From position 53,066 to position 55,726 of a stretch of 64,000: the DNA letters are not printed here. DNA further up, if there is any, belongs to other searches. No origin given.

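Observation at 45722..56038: Compact VirB/D4 type IV secretion locus lacking recognisable virB1, B3, B5 and B7, with an enlarged VirB6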

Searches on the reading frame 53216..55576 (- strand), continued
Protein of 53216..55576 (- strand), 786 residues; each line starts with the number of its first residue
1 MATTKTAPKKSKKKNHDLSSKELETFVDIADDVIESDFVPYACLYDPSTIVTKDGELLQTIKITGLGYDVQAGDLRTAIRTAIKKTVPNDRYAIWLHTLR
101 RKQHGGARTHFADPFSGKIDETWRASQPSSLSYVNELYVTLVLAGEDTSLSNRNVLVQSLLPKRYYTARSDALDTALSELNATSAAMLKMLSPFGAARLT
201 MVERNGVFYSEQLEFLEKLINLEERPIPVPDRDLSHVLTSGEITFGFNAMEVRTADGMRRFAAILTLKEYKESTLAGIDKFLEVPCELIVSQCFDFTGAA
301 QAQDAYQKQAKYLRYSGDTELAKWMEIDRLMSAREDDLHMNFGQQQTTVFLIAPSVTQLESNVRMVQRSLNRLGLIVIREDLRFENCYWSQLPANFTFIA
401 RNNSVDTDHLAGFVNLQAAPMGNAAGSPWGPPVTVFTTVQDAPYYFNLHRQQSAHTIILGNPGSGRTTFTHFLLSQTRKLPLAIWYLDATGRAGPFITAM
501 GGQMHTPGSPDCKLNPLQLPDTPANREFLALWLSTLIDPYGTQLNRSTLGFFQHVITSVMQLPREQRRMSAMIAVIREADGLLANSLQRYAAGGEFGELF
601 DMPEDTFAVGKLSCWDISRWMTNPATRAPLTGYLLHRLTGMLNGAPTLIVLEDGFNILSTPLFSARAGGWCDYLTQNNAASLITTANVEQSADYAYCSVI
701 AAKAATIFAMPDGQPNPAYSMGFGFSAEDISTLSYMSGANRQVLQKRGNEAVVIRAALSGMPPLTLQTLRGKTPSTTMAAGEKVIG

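Call 81: find_encoding_contigs(protein=P0185, flank=10000, max_places=1)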
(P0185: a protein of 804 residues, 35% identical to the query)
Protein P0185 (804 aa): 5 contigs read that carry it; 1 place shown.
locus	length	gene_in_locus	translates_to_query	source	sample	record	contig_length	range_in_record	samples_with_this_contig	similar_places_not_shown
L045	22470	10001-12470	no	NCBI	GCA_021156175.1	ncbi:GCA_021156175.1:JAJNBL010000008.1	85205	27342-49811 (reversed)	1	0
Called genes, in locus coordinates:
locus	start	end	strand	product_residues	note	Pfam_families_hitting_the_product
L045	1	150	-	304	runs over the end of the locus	PF00491:Arginase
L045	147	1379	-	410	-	PF08014:MATCAP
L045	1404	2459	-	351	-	PF01916:DS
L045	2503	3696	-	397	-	PF01168:Ala_racemase_N (faint), PF02784:Orn_Arg_deC_N, PF00278:Orn_DAP_Arg_deC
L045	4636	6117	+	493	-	PF00916:Sulfate_transp, PF01740:STAS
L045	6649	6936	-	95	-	-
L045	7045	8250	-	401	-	PF01053:Cys_Met_Meta_PP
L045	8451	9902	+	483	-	PF12796:Ank_2 (weak), PF12796:Ank_2, PF00023:Ank (weak), PF12796:Ank_2, PF13857:Ank_5, PF00023:Ank (weak), PF12796:Ank_2, PF13637:Ank_4, +3 more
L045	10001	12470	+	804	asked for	PF27097:VirB4_TrbE_N, PF03135:CagE_TrbE_VirB, PF12846:AAA_10 (faint), PF19044:P-loop_TraG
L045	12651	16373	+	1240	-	-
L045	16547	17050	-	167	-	PF09361:Phasin_2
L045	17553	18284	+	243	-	PF25087:GMPPB_C (weak), PF00132:Hexapep, PF14602:Hexapep_2 (weak)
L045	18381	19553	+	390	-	PF00266:Aminotran_5, PF01212:Beta_elim_lyase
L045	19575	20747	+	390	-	PF00266:Aminotran_5, PF01212:Beta_elim_lyase, PF01041:DegT_DnrJ_EryC1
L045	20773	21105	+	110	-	PF00111:Fer2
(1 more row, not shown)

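Call 82: find_encoding_contigs(protein=P0226, flank=10000, max_places=1)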
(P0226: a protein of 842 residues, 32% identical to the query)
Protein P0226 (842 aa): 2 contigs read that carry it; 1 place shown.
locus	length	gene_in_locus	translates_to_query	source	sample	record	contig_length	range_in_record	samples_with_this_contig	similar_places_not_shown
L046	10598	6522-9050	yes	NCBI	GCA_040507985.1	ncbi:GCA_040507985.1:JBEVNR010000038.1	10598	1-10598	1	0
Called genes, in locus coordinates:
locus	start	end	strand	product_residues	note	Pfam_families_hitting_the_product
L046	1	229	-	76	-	?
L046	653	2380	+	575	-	PF00920:ILVD_EDD_N, PF24877:ILV_EDD_C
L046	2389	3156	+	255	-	PF01311:Bac_export_1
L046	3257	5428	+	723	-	PF00771:FHIPEP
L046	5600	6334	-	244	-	PF22692:LlgE_F_G_D1, PF06429:Flg_bbr_C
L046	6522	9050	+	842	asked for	PF27097:VirB4_TrbE_N, PF03135:CagE_TrbE_VirB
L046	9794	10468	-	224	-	-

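Call 83: search_dna_similar(query=window:53216-55576:-, collection=plasmids, mode=protein, max_rows=12)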
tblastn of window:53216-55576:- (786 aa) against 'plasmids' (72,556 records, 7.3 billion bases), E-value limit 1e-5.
The search stops at 5000 records and this limit was reached: more records match than are counted here, and every count below describes the 5000 best-scoring records only.
Records with a match: at least 5000; places in all: 5350; records where one place covers at least 80% of the query: 4630.
Best place of each record, by identity: <60% 5000.
By first word of the organism name: Escherichia 1328; Klebsiella 808; Salmonella 308; Enterobacter 253; Agrobacterium 233; Rhizobium 217; Campylobacter 217; Citrobacter 179; Xanthomonas 125; Sinorhizobium 124; and 184 more.
By predicted mobility (MOB-suite, as given by PLSDB): conjugative 4209; non-mobilizable 539; mobilizable 252.
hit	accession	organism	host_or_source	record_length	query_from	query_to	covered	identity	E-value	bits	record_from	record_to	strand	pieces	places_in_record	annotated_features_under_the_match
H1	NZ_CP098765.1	Sphingomonas aerolata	cloud water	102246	39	778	94%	30.7%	3e-92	325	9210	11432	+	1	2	VirB4 family type IV secretion/conjugal transfer ATPase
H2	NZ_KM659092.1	Ochrobactrum sp. LM19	Lubin copper mine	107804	39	771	93%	31.0%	4e-85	303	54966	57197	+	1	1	VirB4 family type IV secretion/conjugal transfer ATPase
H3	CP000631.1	Rhizobium rhizogenes K84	-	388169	21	784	97%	29.0%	3e-77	280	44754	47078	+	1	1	avhB4a: type IV secretion protein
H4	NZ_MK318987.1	Rhizobium rhizogenes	-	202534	21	784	97%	28.8%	2e-76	278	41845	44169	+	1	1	VirB4 family type IV secretion/conjugal transfer ATPase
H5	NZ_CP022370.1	Bosea sp. AS-1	-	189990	36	773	94%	29.8%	4e-92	324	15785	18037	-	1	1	VirB4 family type IV secretion system protein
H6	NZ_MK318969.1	Rhizobium rhizogenes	-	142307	21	784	97%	28.7%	1e-74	272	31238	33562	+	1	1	VirB4 family type IV secretion/conjugal transfer ATPase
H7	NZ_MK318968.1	Rhizobium rhizogenes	-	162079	21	784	97%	28.7%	1e-74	272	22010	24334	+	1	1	VirB4 family type IV secretion/conjugal transfer ATPase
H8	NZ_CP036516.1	Lichenihabitans psoromatis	Psoroma sp.,culture,Lichen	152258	36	773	94%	29.6%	2e-89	316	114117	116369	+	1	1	VirB4 family type IV secretion system protein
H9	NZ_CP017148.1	Bosea vaviloviae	Vavilovia formosa,cell culture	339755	39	773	94%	29.6%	9e-91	320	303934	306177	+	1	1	VirB4 family type IV secretion system protein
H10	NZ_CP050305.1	Rhizobium lusitanum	Oxytropis pumilio,cell culture,root ...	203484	21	784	97%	28.5%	1e-75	275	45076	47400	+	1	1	VirB4 family type IV secretion/conjugal transfer ATPase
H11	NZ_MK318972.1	Rhizobium rhizogenes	-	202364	21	784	97%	28.5%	7e-74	270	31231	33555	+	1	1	VirB4 family type IV secretion/conjugal transfer ATPase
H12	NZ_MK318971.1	Rhizobium rhizogenes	-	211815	21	784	97%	28.5%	7e-74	270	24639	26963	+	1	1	VirB4 family type IV secretion/conjugal transfer ATPase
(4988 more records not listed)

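Call 84: get_annotated_region(hit=H1, flank=3000)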
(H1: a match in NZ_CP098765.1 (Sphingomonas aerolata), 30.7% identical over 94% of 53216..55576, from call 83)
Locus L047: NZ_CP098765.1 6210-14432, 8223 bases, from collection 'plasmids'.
description: Sphingomonas aerolata strain PDD-32b-11 plasmid unnamed3, complete sequence
organism: Sphingomonas aerolata (NCBI taxid 185951)
taxonomy: Bacteria; Pseudomonadota; Alphaproteobacteria; Sphingomonadales; Sphingomonadaceae; Sphingomonas; Sphingomonas aerolata
host: -; source: cloud water; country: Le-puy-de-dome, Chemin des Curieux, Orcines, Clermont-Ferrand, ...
typing (MOB-suite, as given by PLSDB): non-mobilizable
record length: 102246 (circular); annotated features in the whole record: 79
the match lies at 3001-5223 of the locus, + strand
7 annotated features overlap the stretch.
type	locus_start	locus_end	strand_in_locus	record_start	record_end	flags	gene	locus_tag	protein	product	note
CDS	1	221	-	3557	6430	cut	-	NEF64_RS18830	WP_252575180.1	RHS repeat-associated core domain-containing protein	-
CDS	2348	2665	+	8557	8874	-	-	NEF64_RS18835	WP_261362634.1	TrbC/VirB2 family protein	-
CDS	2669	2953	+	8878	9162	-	-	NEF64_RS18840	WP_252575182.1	type IV secretion system protein VirB3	-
CDS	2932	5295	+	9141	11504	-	-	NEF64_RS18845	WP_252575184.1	VirB4 family type IV secretion/conjugal transfer ATPase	-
CDS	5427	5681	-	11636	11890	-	-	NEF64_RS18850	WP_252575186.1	hypothetical protein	-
CDS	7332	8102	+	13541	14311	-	-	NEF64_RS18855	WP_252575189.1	VirB8/TrbF family protein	-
CDS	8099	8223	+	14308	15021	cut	-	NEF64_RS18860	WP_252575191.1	TrbG/VirB9 family P-type conjugative transfer protein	-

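Call 85: get_annotated_region(hit=H2, flank=3000)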
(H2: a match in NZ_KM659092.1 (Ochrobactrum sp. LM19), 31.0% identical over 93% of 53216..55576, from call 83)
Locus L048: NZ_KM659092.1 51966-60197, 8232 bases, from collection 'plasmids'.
description: Ochrobactrum sp. LM19 plasmid pLM19O2, complete sequence
organism: Ochrobactrum sp. LM19 (NCBI taxid 1449781)
taxonomy: Bacteria; Pseudomonadota; Alphaproteobacteria; Hyphomicrobiales; Brucellaceae; Ochrobactrum; Ochrobactrum sp. LM19
host: -; source: Lubin copper mine; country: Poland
typing (MOB-suite, as given by PLSDB): mobilizable; replicon rep_cluster_1182; relaxase MOBP
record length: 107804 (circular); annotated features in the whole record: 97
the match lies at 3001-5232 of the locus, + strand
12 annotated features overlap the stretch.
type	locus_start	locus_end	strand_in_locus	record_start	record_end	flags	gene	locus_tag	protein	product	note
CDS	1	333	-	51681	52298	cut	-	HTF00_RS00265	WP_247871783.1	acyltransferase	-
CDS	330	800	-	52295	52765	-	-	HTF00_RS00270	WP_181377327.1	hypothetical protein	-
CDS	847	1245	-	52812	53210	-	-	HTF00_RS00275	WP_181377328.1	hypothetical protein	-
CDS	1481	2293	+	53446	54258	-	-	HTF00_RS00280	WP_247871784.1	lytic transglycosylase domain-containing protein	-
CDS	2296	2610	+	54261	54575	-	-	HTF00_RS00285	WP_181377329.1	TrbC/VirB2 family protein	-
CDS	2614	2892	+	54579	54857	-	-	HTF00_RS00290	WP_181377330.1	VirB3 family type IV secretion system protein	-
CDS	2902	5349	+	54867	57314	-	-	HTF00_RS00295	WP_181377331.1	VirB4 family type IV secretion/conjugal transfer ATPase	-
CDS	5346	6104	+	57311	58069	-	-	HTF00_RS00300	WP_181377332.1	hypothetical protein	-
CDS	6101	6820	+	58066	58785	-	-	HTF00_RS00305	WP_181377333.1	type IV secretion system protein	-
CDS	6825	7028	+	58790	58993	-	-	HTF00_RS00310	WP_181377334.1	hypothetical protein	-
CDS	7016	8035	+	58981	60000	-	-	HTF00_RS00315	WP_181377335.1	type IV secretion system protein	-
CDS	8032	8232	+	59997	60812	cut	-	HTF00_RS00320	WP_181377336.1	type IV secretion system protein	-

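Call 86: get_annotated_region(hit=H3, flank=3000)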
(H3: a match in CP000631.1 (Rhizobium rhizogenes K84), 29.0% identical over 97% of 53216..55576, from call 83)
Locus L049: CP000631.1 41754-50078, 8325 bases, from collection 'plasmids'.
description: Agrobacterium radiobacter K84 plasmid pAtK84c, complete sequence
organism: Rhizobium rhizogenes K84 (NCBI taxid 311403)
taxonomy: Bacteria; Pseudomonadota; Alphaproteobacteria; Hyphomicrobiales; Rhizobiaceae; Rhizobium; Rhizobium rhizogenes; Rhizobium rhizogenes K84
host: -; source: -; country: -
typing (MOB-suite, as given by PLSDB): non-mobilizable; replicon rep_cluster_749; mating-pair formation MPF_T
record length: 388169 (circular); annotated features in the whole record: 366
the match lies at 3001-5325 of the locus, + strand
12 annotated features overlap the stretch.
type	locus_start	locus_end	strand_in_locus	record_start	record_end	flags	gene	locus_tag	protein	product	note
CDS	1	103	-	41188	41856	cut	-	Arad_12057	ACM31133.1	acyltransferase protein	-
CDS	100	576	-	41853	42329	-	-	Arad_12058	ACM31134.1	hypothetical protein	-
CDS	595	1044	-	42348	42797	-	-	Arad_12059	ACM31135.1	hypothetical protein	-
CDS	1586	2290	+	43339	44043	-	-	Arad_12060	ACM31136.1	transglycosylase SLT domain protein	-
CDS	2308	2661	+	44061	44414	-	-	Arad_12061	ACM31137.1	type IV secretion protein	-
CDS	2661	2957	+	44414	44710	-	-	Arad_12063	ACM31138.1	type IV secretion protein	-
CDS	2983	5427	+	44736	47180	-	avhB4a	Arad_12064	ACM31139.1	type IV secretion protein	-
CDS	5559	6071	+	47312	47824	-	-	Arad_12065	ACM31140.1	conserved hypothetical protein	-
CDS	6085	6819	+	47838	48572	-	-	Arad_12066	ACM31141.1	conserved hypothetical protein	-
CDS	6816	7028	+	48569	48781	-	-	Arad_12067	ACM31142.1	hypothetical protein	-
CDS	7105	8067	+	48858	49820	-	avhB6a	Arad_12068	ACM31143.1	type IV secretion protein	-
CDS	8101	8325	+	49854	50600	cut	avhB8a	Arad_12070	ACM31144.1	type IV secretion protein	-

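Call 94: find_related_loci(query=A4, collection=metagenome_contigs, flank=8000)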
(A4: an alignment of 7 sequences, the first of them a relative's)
Query A4 (842 aa) in metagenome_contigs; peptide patterns used: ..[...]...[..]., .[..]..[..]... (x = any residue, [..] = any of these).
600 stretches matched a pattern (row limit reached: there are more); 355 encode a relative of the query (tblastn E <= 1e-3); the best 80 are kept; 80 distinct loci.
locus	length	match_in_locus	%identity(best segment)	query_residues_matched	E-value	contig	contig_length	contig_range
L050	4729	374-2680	36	17-827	1e-171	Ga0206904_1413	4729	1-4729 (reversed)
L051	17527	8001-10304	35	17-827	1e-165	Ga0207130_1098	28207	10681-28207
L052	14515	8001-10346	36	17-828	2e-164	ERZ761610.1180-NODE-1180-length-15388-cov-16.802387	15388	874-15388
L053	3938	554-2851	34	18-825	4e-166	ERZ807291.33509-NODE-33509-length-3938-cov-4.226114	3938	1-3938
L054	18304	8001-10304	36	17-825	7e-158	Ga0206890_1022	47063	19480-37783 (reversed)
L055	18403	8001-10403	34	1-836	9e-157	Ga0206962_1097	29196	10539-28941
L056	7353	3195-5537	33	4-825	3e-151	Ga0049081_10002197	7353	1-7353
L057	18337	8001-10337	34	17-824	2e-148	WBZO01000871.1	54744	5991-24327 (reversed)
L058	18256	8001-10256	33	4-803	7e-148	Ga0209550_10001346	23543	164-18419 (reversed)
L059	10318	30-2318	32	17-827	1e-147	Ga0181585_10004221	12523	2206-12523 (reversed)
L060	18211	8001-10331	32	4-828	5e-147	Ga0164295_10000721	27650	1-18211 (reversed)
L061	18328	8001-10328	34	9-825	2e-145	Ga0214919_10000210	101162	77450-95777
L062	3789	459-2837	32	4-842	3e-147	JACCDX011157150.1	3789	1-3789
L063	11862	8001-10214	34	17-801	6e-155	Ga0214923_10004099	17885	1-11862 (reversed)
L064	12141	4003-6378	30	9-842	5e-141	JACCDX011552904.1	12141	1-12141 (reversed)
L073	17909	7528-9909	32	1-833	3e-127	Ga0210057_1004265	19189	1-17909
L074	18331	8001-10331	31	4-824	3e-125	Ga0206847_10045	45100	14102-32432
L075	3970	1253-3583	32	4-824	2e-127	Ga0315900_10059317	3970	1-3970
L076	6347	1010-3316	30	15-827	3e-124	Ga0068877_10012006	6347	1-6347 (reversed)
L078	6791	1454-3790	29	5-827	1e-123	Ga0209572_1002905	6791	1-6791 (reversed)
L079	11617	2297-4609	31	14-827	2e-122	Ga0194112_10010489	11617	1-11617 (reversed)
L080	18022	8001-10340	30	4-827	8e-122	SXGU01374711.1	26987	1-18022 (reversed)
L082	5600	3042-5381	30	4-827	2e-120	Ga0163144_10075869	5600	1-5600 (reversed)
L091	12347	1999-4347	29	14-840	5e-117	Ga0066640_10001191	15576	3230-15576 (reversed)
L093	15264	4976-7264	29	18-824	3e-116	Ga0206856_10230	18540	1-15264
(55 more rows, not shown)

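Call 102: list_cluster_members(proteins=[L078:1418-3811:+, L076:944-3337:+, L091:1939-4335:+, L074:7977-10391:+, L075:1223-3643:+, L080:7971-10394:+, L082:3012-5435:+, L079:2231-4666:+, L093:4898-7324:+, L073:7522-9912:+])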
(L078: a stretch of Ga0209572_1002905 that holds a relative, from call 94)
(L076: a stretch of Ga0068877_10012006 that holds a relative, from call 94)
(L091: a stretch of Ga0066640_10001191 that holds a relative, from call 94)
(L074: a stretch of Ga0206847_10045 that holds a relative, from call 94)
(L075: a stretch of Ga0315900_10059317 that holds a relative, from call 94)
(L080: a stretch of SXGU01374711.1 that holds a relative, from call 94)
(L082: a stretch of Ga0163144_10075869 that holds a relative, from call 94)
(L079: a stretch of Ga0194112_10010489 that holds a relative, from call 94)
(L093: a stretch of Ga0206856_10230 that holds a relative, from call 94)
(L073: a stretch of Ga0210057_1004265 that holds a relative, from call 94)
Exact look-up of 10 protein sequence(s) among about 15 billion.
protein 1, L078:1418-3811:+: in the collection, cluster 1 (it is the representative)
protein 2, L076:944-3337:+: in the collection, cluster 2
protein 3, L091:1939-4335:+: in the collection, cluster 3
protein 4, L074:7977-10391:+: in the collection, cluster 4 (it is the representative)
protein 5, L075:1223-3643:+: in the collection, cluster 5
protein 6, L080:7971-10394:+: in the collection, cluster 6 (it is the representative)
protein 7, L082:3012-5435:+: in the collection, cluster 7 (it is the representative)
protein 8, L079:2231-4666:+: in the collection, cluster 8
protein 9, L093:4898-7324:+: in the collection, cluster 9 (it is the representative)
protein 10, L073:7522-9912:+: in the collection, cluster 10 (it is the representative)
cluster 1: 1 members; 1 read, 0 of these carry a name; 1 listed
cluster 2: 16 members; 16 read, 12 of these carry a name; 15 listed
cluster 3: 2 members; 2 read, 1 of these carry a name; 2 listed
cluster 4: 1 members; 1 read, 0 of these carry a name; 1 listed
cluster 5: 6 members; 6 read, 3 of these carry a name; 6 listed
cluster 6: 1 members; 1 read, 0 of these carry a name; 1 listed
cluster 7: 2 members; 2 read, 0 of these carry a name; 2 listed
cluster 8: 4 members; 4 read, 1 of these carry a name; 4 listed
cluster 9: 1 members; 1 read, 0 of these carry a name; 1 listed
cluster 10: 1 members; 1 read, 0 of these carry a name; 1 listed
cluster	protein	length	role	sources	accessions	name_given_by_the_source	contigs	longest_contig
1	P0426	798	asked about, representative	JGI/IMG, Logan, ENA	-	-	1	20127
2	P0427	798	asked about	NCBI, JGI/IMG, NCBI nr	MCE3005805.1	MAG: VirB4 family type IV secretion/conjugal transfer ATPase [Rickettsiales bacterium] | type IV secretion system protein VirB4 | VirB4 family type IV secretion/conjugal transfer ATPase [Rickettsiales bacterium]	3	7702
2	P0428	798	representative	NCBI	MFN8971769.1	MAG: VirB4 family type IV secretion/conjugal transfer ATPase [Alphaproteobacteria ...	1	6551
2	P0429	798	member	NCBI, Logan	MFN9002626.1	MAG: VirB4 family type IV secretion/conjugal transfer ATPase [Alphaproteobacteria ...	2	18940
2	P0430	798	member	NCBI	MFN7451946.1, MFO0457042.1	MAG: VirB4 family type IV secretion/conjugal transfer ATPase [Alphaproteobacteria ...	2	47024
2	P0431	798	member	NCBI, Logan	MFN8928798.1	MAG: VirB4 family type IV secretion/conjugal transfer ATPase [Alphaproteobacteria ...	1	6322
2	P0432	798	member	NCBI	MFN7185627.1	MAG: VirB4 family type IV secretion/conjugal transfer ATPase [Alphaproteobacteria ...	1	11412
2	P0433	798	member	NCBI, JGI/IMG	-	type IV secretion system protein VirB4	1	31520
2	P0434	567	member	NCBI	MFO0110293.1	MAG: VirB4 family type IV secretion/conjugal transfer ATPase, partial ...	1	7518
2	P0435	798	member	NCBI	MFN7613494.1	MAG: VirB4 family type IV secretion/conjugal transfer ATPase [Alphaproteobacteria ...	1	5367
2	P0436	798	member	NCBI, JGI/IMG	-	type IV secretion system protein VirB4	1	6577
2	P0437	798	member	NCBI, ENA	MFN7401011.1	MAG: VirB4 family type IV secretion/conjugal transfer ATPase [Alphaproteobacteria ...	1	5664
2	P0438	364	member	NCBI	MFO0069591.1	MAG: VirB4 family type IV secretion/conjugal transfer ATPase, partial ...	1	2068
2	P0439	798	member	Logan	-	-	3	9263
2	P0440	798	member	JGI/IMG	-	-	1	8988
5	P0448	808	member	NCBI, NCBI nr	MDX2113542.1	MAG: VirB4 family type IV secretion/conjugal transfer ATPase [Alphaproteobacteria ... | VirB4 family type IV secretion/conjugal transfer ATPase [Alphaproteobacteria bacterium]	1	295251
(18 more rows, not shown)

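Call 103: find_encoding_contigs(protein=P0448, flank=10000, max_places=2)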
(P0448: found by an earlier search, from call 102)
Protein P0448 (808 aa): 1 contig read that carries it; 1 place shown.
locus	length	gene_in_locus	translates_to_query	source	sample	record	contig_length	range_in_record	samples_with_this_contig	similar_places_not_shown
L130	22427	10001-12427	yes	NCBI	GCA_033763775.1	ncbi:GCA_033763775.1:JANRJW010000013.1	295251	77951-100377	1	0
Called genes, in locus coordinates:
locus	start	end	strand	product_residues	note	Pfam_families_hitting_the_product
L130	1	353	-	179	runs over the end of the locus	-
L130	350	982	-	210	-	PF00081:Sod_Fe_N, PF02777:Sod_Fe_C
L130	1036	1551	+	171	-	PF00494:SQS_PSY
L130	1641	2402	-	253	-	PF00459:Inositol_P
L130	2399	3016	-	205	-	PF06055:ExoD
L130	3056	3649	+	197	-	PF00293:NUDIX (weak)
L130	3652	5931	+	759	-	PF03190:Thioredox_DsbH, PF13899:Thioredoxin_7 (weak)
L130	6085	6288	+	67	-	PF01165:Ribosomal_S21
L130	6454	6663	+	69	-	-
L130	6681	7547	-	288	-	PF00561:Abhydrolase_1, PF12146:Hydrolase_4 (weak), PF12697:Abhydrolase_6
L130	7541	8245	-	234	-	PF14378:PAP2_3 (weak), PF01569:PAP2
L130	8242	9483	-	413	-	PF01266:DAO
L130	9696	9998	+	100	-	PF05101:VirB3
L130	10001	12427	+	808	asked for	PF27097:VirB4_TrbE_N, PF13401:AAA_22 (faint), PF03135:CagE_TrbE_VirB, PF19044:P-loop_TraG (weak), PF12846:AAA_10 (faint), PF19044:P-loop_TraG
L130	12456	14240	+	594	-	PF04610:TrbL (faint)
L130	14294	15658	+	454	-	PF04610:TrbL (weak)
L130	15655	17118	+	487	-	PF04610:TrbL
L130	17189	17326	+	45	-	-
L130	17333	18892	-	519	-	PF13481:AAA_25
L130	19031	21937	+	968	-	PF12705:PDDEXK_1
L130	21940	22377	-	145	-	PF07323:DUF1465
